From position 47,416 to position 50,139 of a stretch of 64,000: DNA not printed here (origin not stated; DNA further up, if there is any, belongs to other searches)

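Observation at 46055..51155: AmmeMemoRadiSam cluster with a fused B-A protein and an embedded 807-aa membrane protein as a candidate fourth component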

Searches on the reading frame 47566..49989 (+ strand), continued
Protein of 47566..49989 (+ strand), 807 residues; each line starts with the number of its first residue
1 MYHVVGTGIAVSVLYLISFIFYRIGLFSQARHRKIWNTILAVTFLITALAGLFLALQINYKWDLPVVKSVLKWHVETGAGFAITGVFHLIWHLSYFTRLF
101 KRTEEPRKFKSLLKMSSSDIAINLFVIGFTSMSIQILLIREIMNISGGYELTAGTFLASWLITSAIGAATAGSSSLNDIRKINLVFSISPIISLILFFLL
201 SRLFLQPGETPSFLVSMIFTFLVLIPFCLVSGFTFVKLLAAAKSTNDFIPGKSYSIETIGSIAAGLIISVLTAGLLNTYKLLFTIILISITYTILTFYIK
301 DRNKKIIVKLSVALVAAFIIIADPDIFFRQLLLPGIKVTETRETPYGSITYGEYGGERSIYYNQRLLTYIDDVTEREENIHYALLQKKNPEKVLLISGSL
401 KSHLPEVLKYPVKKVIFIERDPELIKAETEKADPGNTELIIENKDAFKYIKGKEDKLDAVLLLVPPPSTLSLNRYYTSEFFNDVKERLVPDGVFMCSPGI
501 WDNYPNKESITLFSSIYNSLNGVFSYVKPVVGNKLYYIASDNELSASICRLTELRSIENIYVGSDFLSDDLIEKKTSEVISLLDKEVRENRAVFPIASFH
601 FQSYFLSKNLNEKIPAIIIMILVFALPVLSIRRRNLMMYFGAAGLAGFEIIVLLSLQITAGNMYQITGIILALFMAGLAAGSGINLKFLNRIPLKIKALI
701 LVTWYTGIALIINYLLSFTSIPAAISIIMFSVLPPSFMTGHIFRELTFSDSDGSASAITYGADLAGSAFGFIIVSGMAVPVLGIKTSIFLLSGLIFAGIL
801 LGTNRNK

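Call 89: search_protein_families(library=pfam, proteins=[L099:1484-4357:+, L150:741-1469:+, L129:1617-3815:-, L159:9965-11398:+, L159:8571-9722:-, L117:6424-9609:+, L163:12421-13230:+], max_evalue=0.0001)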
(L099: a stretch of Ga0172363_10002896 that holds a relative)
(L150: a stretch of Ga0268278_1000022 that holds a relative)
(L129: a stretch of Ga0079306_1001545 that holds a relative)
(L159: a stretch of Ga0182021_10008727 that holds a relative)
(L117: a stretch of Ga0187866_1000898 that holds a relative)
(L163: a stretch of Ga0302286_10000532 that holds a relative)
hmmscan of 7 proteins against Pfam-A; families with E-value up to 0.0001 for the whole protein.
L099:1484-4357:+ (957 aa): 1 family
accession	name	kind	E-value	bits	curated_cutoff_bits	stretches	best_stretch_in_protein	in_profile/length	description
PF12705.13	PDDEXK_1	-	7e-33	115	22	1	669-956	2-247/247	PD-(D/E)XK nuclease superfamily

L150:741-1469:+ (242 aa): 2 families
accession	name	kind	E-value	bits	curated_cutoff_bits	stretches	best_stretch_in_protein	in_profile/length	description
PF00483.29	NTP_transferase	-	5.7e-21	75.6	21.2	1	15-240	1-232/245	Nucleotidyl transferase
PF12804.13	NTP_transf_3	-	4.4e-11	43.7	27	1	16-150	1-125/160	MobA-like NTP transferase domain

L129:1617-3815:- (732 aa): 1 family
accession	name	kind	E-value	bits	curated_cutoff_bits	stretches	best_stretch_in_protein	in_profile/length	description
PF04055.27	Radical_SAM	-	4.2e-12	47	29.5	1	355-512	5-164/166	Radical SAM superfamily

L159:9965-11398:+ (477 aa): 8 families
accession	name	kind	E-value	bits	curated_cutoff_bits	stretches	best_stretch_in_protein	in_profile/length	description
PF13365.12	Trypsin_2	-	4.8e-37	128.3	27.6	1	111-248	1-144/144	Trypsin-like peptidase domain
PF00089.32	Trypsin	-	4.3e-20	72.9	20.6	1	110-274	26-219/220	Trypsin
PF13180.12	PDZ_2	-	1.1e-19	70.9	27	1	288-376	2-78/80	PDZ domain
PF00595.29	PDZ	-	1.6e-13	51.3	23.2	1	305-365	23-80/81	PDZ domain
PF17820.7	PDZ_6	-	5.3e-11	42.5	27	1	314-366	2-53/54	PDZ domain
PF10459.15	Peptidase_S46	-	2.2e-07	30.4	22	0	106-134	44-72/698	Peptidase S46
PF14685.13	PDZ_Tricorn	-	6.2e-06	26.6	25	0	421-457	31-69/88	Tricorn protease PDZ domain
PF12812.13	PDZ_1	-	6.4e-06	26.5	28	0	384-453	3-73/78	PDZ-like domain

L159:8571-9722:- (383 aa): 2 families
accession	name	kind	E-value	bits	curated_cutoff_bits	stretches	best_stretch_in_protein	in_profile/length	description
PF19580.5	Exo_endo_phos_3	-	3.8e-92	309.1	27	1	52-381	2-309/311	Endonuclease/Exonuclease/phosphatase family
PF03372.29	Exo_endo_phos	-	3.8e-06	27.2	24.5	1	86-307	14-209/225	Endonuclease/Exonuclease/phosphatase family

L117:6424-9609:+ (1061 aa): 6 families
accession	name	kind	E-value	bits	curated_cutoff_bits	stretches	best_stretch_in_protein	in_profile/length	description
PF17128.10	DUF5107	-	6.3e-117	390.4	24.4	1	52-359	4-309/310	Domain of unknown function (DUF5107)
PF14559.12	TPR_19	-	3.6e-15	56.5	25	0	479-534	3-58/68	Tetratricopeptide repeat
PF13431.12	TPR_17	-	2.8e-10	40.1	24.4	0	524-555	2-33/34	Tetratricopeptide repeat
PF25064.1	ARM_TT21_5th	-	7.3e-08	33.2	27.8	1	479-578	13-115/117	TT21 fifth ARM repeats domain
PF13432.12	TPR_16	-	1.2e-07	32.4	32.7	1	471-535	1-65/65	Tetratricopeptide repeat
PF13428.12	TPR_14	-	1.9e-06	28.4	23.5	0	503-542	3-42/44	Tetratricopeptide repeat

L163:12421-13230:+ (269 aa): 1 family
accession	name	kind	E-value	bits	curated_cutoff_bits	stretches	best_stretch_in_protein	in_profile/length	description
PF01497.23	Peripla_BP_2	-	2.3e-27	96.3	27.5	1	26-247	1-234/235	Periplasmic binding protein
